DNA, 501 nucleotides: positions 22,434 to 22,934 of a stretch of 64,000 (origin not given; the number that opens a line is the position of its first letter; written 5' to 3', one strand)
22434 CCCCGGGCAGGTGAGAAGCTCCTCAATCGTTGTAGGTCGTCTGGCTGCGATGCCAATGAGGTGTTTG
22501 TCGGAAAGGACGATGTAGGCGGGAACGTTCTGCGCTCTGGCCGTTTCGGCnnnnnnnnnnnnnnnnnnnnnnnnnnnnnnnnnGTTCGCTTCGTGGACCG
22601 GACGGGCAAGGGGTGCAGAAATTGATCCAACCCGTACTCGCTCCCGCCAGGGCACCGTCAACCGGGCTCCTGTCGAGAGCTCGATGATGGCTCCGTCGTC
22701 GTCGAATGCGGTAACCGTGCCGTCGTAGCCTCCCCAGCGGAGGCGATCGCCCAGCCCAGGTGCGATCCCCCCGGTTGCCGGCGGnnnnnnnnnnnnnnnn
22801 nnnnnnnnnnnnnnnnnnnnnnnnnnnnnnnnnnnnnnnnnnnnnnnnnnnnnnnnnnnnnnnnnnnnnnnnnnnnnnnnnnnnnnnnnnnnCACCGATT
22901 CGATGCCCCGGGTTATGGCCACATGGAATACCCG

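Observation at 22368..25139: UvrD2 ortholog with a ~190-aa N-terminal extension of unknown function, lacking the tetracysteine module but retaining the HRDC tail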

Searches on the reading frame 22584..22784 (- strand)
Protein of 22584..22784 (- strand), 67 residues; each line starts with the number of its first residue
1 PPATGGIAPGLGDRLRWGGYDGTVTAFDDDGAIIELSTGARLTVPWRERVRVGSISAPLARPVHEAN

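Call 42: predict_structure(alignment_id=A3)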
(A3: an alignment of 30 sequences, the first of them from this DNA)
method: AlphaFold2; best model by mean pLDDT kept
length: 67 residues; sequences in the alignment: 30
mean_pLDDT: 87.6   pTM: 0.71
mean pLDDT of the five models: 87.6, 87.1, 85.8, 85.0, 84.3
residues with pLDDT >= 90: 47; 70-90: 12; 50-70: 4; < 50: 4
segments of 3 or more residues with pLDDT < 50: 1-3
pLDDT, mean of each block of 10 residues (from residue 1): 71 94 95 95 95 92 64
secondary structure, 60 per line:
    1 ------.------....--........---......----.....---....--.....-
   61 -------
elements in order: E14-17 E20-27 E31-36 E41-45 E49-52 E55-59

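Call 78: search_solved_structures(query=A3, max_evalue=10)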
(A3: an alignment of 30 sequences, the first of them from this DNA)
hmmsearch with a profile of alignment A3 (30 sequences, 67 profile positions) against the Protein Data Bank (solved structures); distinct sequences matched with E-value up to 10: 17.
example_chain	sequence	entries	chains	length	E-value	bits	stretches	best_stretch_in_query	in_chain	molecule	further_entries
5nbb_A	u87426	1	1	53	0.012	18.4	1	21-46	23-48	RNA chaperone ProQ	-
4v4n_AU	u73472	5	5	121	0.021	17.6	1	5-50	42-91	50S ribosomal protein L24P | Large ribosomal subunit protein uL24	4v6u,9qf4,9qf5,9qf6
9sra_BU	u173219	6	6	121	0.043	16.7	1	6-50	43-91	Large ribosomal subunit protein uL24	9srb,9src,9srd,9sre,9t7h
1oqk_A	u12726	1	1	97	0.074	15.9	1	8-48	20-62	conserved protein MTH11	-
5uzh_A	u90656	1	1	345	0.43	13.5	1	9-37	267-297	NafoA.00085.b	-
28nt_G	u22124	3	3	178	0.59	13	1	34-61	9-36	Large ribosomal subunit protein uL6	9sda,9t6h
8fmw_AH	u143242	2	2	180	0.72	12.7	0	26-59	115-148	50S ribosomal protein L6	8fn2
3myx_A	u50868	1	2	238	0.82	12.6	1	32-54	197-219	uncharacterized protein PSPTO_0244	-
8qxi_A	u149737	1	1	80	1.1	12.1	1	19-51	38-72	Uncharacterized protein SEF0032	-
28jw_a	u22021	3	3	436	1.7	11.5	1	21-39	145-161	Ribosomal protein S1 homologue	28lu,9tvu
4qpz_A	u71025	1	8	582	1.8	11.5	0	11-35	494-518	Formolase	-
4qq8_A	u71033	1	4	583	1.8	11.5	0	11-35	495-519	Formolase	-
5cdf_A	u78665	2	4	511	2.4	11.1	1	9-50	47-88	ATP synthase subunit alpha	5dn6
5c9s_B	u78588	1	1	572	2.5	11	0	20-38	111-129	rRNA biogenesis protein RRP5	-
7a05_A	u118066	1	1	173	5.1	10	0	21-45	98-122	30S ribosomal protein S1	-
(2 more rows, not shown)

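Call 82: search_protein_families(library=pfam, alignment_id=A3, max_evalue=10)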
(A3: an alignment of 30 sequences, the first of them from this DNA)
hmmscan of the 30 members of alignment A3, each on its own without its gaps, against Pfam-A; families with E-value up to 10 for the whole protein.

A. member 1, seq(67 aa): 2 families
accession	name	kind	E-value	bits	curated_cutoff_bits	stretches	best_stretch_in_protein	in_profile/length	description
PF00924.24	MS_channel_2nd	-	0.19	12.3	20.2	1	11-48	20-57/68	Mechanosensitive ion channel, beta-domain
PF23290.1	KOW5_SPT5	-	0.23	11.4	27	1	19-41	15-37/46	Transcription elongation factor SPT5, fifth KOW domain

B. families by the number of members that match (of 30 scanned): 18 families
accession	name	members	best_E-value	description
PF02699.20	YajC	17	0.0012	Preprotein translocase subunit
PF00924.24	MS_channel_2nd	8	0.003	Mechanosensitive ion channel, beta-domain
PF20297.4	MSSS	3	0.0035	MutS2 and Smr-associated SH3 domain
PF23290.1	KOW5_SPT5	2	0.023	Transcription elongation factor SPT5, fifth KOW domain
PF00575.29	S1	2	0.035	S1 RNA binding domain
PF14192.12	DUF4314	2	0.043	Domain of unknown function (DUF4314)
PF11623.14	NdhS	2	0.076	NAD(P)H dehydrogenase subunit S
PF07076.17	DUF1344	1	0.026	Protein of unknown function (DUF1344)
PF11602.14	NTPase_P4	1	0.04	ATPase P4 of dsRNA bacteriophage phi-12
PF05899.18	Cupin_3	1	0.057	EutQ-like cupin domain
PF05257.22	CHAP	1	0.096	CHAP domain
PF18076.6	FGAR-AT_N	1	0.1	Formylglycinamide ribonucleotide amidotransferase N-terminal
PF01145.31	Band_7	1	0.21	SPFH domain / Band 7 family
PF21385.2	ACCA_BT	1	0.22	Acetyl-CoA carboxylase, BT domain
PF11280.13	DUF3081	1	0.23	Protein of unknown function (DUF3081)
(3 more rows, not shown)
